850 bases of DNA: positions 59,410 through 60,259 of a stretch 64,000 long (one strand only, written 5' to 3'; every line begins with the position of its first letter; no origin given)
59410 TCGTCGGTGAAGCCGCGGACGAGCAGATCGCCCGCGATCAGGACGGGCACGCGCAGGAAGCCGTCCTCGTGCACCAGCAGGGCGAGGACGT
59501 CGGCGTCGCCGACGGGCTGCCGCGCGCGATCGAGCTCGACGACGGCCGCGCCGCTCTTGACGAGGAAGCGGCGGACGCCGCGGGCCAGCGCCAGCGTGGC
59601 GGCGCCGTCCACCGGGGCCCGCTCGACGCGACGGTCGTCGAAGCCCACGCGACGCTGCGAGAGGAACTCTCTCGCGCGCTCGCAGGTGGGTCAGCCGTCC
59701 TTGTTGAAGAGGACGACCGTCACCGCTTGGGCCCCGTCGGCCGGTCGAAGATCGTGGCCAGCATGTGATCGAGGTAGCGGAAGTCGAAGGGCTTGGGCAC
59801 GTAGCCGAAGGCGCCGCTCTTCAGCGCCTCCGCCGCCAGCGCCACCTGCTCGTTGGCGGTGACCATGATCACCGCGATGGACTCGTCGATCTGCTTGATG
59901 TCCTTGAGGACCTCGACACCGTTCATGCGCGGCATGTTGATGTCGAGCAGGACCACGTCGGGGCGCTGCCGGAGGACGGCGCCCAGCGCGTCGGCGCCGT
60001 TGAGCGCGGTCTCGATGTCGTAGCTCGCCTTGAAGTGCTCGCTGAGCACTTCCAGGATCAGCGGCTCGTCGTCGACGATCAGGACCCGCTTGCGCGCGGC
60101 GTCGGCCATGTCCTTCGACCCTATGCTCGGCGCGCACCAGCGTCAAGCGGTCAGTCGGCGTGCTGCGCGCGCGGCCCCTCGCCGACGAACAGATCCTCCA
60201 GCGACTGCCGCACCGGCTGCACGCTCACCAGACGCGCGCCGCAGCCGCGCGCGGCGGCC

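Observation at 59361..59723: Candidate selenoprotein: ArsC/Spx-like redox protein with UGA replacing the first Cys of CxxC, plus a SECIS-like hairpin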

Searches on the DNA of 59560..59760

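Call 57: search_rna_families(source=window, start=59560, end=59760, threshold=evalue, max_evalue=10)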
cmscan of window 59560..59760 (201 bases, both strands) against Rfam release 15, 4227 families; matches with E-value up to 10: 3.
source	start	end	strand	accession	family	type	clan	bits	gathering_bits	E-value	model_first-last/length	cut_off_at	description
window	59642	59692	-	RF04018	mir-5316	Gene; miRNA;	-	15.3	70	0.99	1-89/89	no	mir-5316 microRNA precursor family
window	59642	59714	+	RF02937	Clostridiales-2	Gene; sRNA;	-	14.1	58.6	0.72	1-82/82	no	Clostridiales-2 RNA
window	59692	59721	-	RF01867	CC2171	Gene; sRNA;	-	10.5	75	3.2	130-159/159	no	caulobacter sRNA CC2171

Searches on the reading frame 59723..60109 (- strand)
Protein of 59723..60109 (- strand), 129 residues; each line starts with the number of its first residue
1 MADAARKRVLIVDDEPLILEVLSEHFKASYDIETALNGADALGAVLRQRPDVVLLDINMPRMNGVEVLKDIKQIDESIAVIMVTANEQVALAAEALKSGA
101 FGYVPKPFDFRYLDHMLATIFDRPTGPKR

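Call 4: search_protein_families(library=pfam, proteins=[window:59723-60109:-], max_evalue=1)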
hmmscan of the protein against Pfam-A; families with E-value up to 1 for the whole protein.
seq(129 aa): 1 family
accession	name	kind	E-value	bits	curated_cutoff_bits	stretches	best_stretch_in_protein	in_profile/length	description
PF00072.30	Response_reg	-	4.5e-31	107.7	30.2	1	9-117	1-110/111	Response regulator receiver domain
